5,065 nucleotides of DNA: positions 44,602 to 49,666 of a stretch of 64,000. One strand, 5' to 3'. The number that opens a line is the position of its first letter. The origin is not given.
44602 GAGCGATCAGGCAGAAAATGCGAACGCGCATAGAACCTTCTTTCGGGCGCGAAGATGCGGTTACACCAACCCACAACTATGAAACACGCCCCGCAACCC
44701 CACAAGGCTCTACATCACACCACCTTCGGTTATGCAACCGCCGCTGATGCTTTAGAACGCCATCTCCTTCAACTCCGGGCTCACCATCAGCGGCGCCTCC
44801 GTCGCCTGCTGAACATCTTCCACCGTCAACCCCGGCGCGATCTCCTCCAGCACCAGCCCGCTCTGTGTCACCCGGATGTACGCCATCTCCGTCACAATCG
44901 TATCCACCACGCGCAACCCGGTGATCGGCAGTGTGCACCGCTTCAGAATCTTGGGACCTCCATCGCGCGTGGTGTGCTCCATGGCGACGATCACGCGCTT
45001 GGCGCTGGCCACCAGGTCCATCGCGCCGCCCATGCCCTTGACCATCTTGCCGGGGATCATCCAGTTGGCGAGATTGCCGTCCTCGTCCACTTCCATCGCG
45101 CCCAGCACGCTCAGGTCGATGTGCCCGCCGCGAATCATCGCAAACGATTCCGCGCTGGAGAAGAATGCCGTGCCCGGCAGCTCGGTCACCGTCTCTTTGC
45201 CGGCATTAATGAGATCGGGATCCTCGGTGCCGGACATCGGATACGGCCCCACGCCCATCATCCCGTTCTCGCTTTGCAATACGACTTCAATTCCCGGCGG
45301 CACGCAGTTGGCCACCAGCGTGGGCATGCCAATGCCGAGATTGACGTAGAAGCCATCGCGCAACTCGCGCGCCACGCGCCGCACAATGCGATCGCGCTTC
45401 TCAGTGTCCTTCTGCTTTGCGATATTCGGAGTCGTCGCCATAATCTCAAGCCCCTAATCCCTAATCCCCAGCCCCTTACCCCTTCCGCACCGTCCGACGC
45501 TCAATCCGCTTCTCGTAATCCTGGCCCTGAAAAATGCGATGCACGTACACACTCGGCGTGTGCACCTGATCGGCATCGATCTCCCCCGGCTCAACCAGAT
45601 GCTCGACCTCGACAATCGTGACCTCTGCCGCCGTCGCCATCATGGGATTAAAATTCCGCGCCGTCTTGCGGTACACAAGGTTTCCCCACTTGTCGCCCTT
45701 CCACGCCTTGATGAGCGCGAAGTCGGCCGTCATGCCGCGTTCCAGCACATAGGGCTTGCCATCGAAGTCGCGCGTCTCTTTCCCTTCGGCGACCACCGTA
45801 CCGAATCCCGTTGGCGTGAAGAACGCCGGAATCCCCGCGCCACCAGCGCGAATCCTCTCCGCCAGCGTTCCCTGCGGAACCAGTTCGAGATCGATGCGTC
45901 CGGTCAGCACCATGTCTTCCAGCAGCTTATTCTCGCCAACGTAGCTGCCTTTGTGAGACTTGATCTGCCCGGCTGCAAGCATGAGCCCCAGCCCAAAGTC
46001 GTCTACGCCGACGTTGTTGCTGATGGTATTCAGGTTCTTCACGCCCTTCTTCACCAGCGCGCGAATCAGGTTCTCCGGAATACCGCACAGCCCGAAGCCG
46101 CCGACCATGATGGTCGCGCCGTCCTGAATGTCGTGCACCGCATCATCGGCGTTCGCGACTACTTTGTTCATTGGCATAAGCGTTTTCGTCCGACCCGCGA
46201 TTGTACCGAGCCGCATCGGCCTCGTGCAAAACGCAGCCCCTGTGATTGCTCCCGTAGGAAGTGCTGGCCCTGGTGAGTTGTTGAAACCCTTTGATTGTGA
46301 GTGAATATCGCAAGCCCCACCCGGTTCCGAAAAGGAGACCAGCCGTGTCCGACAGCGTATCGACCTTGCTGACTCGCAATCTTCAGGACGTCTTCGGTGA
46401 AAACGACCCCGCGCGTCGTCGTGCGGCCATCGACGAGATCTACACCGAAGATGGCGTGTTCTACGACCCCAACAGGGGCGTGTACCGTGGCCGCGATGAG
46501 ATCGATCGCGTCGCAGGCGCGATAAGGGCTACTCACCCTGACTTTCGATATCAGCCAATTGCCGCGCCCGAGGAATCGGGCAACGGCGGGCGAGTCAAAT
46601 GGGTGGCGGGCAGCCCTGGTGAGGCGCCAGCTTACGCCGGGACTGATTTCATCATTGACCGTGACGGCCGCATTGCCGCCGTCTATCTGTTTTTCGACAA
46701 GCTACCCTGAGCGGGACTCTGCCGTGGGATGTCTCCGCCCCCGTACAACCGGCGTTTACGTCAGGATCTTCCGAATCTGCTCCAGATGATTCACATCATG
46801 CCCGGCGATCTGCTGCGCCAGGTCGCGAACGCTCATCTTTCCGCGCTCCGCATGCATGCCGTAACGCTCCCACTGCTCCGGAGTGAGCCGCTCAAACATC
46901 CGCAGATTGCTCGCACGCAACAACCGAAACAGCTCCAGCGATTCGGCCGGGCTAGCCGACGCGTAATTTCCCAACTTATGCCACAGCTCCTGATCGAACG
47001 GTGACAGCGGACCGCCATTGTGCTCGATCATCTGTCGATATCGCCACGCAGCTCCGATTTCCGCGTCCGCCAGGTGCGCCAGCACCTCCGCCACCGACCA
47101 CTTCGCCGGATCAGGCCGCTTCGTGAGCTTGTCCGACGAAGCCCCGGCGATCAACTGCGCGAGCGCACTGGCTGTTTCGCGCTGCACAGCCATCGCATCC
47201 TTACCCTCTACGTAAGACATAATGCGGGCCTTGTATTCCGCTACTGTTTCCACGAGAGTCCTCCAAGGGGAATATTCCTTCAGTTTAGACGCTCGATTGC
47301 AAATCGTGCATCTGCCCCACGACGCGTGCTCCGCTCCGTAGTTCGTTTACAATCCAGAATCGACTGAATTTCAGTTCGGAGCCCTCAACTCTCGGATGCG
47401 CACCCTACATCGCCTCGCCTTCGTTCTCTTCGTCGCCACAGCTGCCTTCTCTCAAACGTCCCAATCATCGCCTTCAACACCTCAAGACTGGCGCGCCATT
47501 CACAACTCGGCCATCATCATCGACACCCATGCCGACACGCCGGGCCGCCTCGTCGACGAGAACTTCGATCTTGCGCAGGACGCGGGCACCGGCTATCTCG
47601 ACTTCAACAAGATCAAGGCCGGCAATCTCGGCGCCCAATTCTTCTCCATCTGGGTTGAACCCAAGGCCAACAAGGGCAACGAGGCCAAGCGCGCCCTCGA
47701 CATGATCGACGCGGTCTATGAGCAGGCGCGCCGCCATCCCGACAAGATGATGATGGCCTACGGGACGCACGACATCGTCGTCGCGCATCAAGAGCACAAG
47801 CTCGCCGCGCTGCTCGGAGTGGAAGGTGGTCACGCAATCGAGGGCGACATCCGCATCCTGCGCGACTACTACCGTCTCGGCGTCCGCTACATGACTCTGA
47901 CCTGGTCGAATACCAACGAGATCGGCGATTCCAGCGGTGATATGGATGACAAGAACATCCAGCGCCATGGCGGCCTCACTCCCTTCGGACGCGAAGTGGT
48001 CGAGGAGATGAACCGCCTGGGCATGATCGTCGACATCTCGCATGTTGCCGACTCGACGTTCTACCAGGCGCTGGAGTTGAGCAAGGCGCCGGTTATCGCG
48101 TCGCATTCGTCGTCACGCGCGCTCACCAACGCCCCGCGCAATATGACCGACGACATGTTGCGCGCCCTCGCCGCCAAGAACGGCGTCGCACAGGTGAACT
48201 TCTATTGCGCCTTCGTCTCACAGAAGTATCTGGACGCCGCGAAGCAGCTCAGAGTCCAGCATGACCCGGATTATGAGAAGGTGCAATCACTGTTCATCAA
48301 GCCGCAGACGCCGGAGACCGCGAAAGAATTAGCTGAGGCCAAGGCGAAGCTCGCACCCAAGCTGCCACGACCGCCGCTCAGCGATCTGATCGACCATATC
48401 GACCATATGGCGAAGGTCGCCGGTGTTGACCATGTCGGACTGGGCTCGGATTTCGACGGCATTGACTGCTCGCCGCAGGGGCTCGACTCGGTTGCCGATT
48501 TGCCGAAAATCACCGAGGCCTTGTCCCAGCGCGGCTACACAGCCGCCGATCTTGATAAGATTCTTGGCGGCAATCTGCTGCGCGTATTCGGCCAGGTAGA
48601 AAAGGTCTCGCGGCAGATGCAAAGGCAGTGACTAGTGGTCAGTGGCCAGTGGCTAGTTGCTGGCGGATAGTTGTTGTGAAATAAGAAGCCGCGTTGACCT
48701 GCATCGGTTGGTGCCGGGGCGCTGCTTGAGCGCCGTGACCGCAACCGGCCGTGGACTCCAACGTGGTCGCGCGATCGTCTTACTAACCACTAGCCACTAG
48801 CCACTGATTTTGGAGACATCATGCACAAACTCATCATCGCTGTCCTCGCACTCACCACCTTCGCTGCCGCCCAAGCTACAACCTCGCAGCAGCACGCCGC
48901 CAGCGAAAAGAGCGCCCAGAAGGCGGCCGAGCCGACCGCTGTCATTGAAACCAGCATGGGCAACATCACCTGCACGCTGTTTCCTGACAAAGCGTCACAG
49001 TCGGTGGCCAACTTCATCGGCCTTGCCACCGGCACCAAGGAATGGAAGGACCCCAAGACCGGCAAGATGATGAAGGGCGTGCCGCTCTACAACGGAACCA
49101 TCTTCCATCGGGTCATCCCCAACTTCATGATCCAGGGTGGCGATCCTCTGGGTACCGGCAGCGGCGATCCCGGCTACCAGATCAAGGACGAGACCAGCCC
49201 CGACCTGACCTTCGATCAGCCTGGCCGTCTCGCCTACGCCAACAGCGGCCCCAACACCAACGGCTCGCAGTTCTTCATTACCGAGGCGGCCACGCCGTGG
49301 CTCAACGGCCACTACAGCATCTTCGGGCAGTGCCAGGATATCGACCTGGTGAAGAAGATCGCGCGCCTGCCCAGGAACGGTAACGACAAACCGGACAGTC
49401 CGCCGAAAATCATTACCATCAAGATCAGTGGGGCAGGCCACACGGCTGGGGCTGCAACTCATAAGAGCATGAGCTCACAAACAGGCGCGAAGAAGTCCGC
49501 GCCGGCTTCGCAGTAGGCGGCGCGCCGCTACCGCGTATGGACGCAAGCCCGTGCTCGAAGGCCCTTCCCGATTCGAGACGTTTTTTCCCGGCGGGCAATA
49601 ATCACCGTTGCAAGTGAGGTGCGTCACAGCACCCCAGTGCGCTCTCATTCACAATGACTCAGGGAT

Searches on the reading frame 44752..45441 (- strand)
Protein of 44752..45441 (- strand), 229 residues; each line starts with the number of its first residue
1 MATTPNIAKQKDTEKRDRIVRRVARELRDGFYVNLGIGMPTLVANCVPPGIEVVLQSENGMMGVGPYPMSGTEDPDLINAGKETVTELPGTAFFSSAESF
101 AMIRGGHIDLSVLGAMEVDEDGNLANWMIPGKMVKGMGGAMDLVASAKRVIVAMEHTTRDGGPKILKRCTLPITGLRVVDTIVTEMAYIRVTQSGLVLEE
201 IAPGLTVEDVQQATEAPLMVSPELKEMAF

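Call 9: search_protein_families(library=pfam, proteins=[window:44752-45441:-])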
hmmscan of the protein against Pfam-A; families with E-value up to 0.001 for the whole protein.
window:44752-45441:- (229 aa): 2 families
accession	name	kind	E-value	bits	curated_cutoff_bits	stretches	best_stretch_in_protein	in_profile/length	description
PF01144.29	CoA_trans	-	2.3e-50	171.4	23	1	18-212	3-216/217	Coenzyme A transferase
PF13336.12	AcetylCoA_hyd_C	-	1.5e-05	25.4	23.7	1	110-189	36-124/154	Acetyl-CoA hydrolase/transferase C-terminal domain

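Call 88: find_encoding_contigs(protein=window:44752-45441:-, flank=1200, max_places=10)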
Protein window:44752-45441:- (229 aa): 1 contig read that carries it; 1 place shown.
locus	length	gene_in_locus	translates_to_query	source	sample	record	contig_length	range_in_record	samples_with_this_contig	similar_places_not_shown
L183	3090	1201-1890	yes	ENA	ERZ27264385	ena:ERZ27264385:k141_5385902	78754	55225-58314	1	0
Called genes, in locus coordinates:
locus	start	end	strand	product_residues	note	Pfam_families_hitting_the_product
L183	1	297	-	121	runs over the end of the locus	PF12680:SnoaL_2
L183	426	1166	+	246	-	PF01144:CoA_trans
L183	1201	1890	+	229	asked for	PF01144:CoA_trans, PF13336:AcetylCoA_hyd_C (weak)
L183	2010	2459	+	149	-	PF13442:Cytochrome_CBB3, PF00034:Cytochrom_C (weak)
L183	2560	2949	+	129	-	PF00072:Response_reg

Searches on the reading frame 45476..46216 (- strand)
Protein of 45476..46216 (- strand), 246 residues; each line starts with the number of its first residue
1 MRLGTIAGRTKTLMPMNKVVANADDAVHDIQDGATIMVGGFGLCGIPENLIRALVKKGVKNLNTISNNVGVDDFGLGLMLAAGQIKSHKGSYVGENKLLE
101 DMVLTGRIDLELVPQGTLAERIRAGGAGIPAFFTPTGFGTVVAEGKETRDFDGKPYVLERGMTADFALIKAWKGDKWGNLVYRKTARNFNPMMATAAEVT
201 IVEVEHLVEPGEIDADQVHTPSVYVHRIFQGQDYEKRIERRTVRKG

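Call 9: search_protein_families(library=pfam, proteins=[window:45476-46216:-])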
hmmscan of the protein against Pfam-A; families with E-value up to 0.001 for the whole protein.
window:45476-46216:- (246 aa): 1 family
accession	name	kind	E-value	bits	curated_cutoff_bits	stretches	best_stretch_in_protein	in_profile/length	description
PF01144.29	CoA_trans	-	3.9e-75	252.4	23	1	21-230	2-216/217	Coenzyme A transferase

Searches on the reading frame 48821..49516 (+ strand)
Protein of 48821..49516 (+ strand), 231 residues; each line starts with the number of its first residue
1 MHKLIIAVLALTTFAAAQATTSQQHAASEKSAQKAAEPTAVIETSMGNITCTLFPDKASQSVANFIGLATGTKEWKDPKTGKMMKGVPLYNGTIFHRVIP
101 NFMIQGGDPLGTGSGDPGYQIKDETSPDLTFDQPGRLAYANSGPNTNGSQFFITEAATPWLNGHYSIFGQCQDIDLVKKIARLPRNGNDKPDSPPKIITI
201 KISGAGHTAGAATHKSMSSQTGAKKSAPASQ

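Call 9: search_protein_families(library=pfam, proteins=[window:48821-49516:+])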
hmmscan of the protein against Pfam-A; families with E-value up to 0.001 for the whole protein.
window:48821-49516:+ (231 aa): 1 family
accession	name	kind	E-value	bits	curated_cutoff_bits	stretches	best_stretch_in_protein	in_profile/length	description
PF00160.26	Pro_isomerase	-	5.4e-39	134.4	21.7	1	41-201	3-158/159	Cyclophilin type peptidyl-prolyl cis-trans isomerase/CLD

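Call 86: find_encoding_contigs(protein=window:48821-49516:+, flank=1200, max_places=10)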
Protein window:48821-49516:+ (231 aa): 3 contigs read that carry it; 1 place shown.
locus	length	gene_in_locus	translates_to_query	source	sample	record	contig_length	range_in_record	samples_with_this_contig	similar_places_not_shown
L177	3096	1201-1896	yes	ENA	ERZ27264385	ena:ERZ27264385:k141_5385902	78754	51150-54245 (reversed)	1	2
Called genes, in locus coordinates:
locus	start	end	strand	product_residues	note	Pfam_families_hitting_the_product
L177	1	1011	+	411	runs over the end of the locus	PF01244:Peptidase_M19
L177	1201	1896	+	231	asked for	PF00160:Pro_isomerase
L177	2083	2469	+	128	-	-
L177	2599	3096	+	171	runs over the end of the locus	PF02915:Rubrerythrin (faint)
